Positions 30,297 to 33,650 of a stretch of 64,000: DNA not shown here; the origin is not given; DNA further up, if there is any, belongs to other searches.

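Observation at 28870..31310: Methyltransferase + alpha/beta-hydrolase didomain inserted between a KS and a Trp-flagged triple ACP (split beta-branching module)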

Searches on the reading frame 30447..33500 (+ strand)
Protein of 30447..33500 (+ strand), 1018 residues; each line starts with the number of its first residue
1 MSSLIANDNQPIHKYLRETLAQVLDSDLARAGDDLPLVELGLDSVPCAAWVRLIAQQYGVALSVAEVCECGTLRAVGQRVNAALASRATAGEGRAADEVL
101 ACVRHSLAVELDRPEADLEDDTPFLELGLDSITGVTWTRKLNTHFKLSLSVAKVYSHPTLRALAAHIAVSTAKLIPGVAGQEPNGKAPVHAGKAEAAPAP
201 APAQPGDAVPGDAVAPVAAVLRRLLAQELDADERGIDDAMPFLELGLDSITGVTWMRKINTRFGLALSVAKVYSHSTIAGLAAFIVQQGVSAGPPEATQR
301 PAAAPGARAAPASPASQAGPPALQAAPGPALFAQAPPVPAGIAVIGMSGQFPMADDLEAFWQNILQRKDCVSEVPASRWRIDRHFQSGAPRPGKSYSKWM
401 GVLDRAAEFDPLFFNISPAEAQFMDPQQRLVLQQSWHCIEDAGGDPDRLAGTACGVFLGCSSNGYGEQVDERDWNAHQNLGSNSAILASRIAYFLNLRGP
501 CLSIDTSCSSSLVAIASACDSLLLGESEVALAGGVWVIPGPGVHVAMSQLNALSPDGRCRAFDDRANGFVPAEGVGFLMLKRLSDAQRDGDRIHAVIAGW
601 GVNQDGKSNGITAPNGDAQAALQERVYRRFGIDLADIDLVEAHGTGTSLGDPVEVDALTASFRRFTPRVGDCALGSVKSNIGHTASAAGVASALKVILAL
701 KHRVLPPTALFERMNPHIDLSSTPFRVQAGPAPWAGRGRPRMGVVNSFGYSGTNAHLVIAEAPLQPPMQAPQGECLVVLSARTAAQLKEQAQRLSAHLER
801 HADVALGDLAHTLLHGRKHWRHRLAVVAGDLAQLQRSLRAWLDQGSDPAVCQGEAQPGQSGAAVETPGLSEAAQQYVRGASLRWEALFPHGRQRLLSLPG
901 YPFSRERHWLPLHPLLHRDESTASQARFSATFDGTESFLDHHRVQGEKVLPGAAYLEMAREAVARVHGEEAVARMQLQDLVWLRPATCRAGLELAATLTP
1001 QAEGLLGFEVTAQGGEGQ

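Call 5: search_protein_families(library=pfam, proteins=[window:30447-33500:+], max_evalue=0.01)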
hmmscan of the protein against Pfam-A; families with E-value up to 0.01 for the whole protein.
window:30447-33500:+ (1018 aa): 9 families
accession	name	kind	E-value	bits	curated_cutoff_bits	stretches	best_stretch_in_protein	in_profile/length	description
PF00109.32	ketoacyl-synt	-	1.9e-85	286.9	20.8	1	342-586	4-252/252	Beta-ketoacyl synthase, N-terminal domain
PF00550.31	PP-binding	-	1.1e-44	151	20.8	3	104-167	4-67/67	Phosphopantetheine attachment site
PF02801.28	Ketoacyl-synt_C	-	1e-39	135.7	20.8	1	594-710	1-117/119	Beta-ketoacyl synthase, C-terminal domain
PF21089.3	PKS_DH_N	-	1.6e-23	83.1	27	1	913-1012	1-102/103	Polyketide synthase dehydratase domain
PF22621.2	CurL-like_PKS_C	-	2e-18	66.5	27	1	776-838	2-64/64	CurL-like, PKS C-terminal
PF22336.2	RhiE-like_linker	-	1.6e-16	60.5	27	1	778-844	1-66/67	RhiE-like, KS-MAT linker domain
PF16197.11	KAsynt_C_assoc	-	5.3e-14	53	33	1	715-818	2-104/111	Ketoacyl-synthetase C-terminal extension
PF23297.2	ACP_SdgA_C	-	9.4e-05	22.9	27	0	228-288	22-82/95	Highly reducing polyketide synthase sdgA, C-terminal ACP domain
PF00108.29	Thiolase_N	-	0.0004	20.3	26.4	1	498-535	75-112/260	Thiolase, N-terminal domain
